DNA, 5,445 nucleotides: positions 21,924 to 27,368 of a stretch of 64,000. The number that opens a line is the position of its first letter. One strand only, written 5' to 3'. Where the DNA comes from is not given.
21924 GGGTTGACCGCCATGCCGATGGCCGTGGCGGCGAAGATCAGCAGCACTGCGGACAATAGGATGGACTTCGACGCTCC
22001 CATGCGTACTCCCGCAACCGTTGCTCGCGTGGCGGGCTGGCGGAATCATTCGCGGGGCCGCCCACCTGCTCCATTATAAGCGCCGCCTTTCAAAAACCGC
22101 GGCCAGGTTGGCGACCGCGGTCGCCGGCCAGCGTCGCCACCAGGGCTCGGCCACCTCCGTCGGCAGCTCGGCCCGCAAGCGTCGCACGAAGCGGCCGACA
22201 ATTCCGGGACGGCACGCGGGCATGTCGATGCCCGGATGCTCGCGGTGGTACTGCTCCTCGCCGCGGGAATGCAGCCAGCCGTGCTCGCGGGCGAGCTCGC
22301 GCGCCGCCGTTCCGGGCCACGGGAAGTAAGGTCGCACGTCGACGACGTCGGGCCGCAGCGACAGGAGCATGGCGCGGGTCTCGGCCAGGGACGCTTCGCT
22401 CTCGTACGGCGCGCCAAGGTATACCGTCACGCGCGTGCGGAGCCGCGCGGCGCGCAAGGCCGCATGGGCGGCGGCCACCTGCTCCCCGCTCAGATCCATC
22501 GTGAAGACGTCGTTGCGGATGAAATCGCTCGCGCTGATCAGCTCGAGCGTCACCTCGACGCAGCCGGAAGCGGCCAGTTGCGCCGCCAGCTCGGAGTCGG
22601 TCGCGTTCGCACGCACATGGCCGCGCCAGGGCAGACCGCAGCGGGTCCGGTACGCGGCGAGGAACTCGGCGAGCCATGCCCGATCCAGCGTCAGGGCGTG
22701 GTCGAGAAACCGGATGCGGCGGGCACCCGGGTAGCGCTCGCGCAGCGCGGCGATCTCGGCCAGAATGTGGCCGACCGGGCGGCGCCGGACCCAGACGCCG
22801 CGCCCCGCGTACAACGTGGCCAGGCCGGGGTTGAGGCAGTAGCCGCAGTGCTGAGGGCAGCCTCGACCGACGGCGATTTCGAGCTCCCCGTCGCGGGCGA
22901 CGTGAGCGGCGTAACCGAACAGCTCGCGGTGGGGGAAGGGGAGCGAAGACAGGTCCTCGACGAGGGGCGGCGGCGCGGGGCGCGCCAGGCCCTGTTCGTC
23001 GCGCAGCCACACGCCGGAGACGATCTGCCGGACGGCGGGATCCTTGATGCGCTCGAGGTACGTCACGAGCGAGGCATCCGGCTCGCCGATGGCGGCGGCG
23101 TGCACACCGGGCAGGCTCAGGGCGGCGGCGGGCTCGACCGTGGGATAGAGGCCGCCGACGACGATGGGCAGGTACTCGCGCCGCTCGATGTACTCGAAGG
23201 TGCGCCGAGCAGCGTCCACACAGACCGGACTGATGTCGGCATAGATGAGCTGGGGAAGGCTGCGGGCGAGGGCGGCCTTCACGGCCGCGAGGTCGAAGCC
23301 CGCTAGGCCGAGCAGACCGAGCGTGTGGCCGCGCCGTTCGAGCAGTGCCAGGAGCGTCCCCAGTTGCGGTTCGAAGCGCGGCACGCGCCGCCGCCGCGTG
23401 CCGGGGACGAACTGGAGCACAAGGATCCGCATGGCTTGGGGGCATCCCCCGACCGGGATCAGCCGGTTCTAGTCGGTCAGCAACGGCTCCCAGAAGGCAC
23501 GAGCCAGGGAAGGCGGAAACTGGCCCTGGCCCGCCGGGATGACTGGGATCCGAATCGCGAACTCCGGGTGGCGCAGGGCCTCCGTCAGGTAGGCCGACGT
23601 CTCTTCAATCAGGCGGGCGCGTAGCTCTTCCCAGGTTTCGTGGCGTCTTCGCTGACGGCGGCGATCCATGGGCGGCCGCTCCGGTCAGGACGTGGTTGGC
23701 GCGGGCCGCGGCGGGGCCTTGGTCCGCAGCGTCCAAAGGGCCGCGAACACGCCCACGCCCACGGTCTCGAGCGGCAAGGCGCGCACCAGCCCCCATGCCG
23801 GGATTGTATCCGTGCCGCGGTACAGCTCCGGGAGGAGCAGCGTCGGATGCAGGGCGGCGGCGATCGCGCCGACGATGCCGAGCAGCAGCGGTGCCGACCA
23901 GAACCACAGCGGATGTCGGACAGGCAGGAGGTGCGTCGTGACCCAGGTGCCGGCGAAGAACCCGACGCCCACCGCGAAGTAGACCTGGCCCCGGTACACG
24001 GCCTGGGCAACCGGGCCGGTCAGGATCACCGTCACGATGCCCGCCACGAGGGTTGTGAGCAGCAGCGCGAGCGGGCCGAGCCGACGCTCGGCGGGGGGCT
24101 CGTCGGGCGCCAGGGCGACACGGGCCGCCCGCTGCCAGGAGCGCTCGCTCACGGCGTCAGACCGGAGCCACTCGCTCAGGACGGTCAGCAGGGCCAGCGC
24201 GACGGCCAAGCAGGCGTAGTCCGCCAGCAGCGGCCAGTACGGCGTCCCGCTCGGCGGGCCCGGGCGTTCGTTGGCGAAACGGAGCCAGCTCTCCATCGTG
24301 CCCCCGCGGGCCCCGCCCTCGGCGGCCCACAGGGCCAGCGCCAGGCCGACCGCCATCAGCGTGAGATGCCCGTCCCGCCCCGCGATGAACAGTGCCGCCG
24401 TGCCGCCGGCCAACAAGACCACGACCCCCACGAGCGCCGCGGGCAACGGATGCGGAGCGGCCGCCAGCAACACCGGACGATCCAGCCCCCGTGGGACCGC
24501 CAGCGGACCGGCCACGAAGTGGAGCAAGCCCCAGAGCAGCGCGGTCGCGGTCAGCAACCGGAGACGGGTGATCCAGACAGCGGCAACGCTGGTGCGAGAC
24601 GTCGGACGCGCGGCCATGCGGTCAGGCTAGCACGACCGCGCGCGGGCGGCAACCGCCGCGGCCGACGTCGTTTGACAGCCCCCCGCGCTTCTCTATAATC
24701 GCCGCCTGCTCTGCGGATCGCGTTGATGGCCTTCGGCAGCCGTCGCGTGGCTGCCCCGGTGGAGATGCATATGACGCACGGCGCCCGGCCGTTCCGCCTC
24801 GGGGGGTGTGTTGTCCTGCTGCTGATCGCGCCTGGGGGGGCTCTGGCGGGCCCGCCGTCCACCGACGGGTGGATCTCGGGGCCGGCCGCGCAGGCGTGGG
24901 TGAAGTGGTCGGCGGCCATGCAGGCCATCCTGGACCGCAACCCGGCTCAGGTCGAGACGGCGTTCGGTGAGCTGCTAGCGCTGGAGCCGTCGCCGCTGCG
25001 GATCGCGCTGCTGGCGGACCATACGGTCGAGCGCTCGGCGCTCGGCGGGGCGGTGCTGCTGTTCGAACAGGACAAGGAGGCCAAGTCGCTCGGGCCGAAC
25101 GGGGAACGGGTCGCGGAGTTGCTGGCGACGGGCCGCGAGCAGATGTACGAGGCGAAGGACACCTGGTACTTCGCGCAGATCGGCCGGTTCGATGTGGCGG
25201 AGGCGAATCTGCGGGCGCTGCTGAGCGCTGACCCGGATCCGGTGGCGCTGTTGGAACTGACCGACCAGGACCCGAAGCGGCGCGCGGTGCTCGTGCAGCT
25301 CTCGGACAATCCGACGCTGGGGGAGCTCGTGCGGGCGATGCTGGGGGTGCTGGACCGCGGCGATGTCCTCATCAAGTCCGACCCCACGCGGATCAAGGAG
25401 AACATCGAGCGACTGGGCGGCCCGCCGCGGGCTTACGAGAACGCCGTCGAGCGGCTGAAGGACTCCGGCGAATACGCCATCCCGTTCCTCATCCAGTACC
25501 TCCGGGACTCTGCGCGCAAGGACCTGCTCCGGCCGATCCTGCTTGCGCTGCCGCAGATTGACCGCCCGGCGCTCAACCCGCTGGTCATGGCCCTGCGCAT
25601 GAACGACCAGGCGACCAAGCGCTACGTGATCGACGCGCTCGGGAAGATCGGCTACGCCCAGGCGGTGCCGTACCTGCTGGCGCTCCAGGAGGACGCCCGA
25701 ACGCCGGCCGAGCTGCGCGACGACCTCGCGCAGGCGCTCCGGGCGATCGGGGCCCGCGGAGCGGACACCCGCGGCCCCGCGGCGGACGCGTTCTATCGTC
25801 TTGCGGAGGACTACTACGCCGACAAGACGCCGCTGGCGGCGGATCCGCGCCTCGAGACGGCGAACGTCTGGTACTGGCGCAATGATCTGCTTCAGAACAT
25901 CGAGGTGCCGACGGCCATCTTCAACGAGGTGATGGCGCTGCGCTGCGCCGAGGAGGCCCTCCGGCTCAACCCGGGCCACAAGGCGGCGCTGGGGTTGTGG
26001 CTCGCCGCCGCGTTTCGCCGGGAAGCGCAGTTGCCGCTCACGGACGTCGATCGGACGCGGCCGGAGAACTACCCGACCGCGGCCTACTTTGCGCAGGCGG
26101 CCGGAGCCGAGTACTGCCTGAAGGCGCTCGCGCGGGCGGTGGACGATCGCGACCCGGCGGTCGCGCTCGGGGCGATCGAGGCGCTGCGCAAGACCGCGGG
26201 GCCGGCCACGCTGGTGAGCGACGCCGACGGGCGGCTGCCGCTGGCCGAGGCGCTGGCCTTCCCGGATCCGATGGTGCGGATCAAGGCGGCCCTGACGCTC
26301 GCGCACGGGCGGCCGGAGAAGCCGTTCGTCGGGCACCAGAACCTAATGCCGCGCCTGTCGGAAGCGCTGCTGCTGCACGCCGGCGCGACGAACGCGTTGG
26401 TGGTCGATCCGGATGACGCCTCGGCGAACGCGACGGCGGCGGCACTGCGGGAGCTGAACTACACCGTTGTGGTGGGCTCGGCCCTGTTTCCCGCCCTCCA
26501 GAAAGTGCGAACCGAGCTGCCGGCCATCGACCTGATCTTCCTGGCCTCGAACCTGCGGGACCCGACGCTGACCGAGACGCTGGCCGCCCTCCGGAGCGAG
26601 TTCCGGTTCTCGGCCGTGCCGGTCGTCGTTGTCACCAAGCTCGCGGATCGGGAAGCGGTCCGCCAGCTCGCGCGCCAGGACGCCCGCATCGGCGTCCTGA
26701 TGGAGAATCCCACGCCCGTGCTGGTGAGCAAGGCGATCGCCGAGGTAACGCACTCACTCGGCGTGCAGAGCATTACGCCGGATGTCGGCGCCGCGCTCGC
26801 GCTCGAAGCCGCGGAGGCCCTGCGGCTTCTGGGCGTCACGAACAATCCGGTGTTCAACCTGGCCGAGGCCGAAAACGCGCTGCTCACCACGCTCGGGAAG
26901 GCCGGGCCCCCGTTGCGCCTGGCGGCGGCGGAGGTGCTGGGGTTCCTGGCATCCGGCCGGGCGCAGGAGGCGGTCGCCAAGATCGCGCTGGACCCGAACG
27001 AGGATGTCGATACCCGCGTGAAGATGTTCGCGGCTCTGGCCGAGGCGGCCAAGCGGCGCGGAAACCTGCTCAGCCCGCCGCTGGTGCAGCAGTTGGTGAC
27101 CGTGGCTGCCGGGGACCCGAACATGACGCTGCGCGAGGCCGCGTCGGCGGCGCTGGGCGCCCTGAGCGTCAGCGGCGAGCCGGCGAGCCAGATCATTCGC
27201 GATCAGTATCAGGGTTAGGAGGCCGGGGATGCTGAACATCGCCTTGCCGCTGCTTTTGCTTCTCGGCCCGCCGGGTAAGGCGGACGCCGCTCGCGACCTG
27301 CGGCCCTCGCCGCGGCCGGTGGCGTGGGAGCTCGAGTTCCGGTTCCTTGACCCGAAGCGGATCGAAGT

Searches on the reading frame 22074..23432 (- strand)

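Call 12: search_protein_families(library=pfam, proteins=[window:22074-23432:-])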
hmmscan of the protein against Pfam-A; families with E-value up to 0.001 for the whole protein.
window:22074-23432:- (452 aa): 1 family
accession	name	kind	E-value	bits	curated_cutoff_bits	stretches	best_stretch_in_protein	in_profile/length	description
PF04055.27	Radical_SAM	-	1.2e-09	39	29.5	1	188-354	3-164/166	Radical SAM superfamily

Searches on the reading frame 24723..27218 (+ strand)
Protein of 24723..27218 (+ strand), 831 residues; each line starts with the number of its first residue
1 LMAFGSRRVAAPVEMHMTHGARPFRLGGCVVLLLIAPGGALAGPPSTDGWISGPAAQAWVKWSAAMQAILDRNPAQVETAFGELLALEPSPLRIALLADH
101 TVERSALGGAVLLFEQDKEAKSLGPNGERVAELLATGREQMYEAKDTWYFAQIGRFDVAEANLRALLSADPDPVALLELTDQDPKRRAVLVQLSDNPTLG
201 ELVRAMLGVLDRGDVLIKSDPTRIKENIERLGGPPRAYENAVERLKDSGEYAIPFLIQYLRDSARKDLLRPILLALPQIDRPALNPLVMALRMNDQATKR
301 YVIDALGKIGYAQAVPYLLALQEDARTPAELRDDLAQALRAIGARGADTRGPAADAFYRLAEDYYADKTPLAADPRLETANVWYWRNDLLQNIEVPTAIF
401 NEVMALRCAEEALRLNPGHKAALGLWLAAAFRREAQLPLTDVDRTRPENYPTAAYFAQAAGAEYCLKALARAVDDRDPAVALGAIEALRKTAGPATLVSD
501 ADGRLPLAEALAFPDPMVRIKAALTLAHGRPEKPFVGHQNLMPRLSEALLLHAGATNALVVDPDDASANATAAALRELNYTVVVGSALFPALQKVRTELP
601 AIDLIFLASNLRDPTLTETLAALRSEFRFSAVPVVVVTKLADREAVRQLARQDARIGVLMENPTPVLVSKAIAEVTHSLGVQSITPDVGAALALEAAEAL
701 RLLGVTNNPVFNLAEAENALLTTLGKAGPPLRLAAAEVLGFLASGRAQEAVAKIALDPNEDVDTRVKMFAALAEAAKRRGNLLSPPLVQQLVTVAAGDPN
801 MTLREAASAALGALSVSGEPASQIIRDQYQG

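Call 12: search_protein_families(library=pfam, proteins=[window:24723-27218:+])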
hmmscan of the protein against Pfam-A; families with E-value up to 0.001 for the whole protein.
window:24723-27218:+ (831 aa): 2 families
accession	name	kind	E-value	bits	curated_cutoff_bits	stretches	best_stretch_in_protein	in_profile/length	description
PF13646.12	HEAT_2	-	2.8e-16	60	27.7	1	253-340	1-88/88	HEAT repeats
PF02985.28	HEAT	-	0.00018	21.9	23.5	0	792-815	5-28/31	HEAT repeat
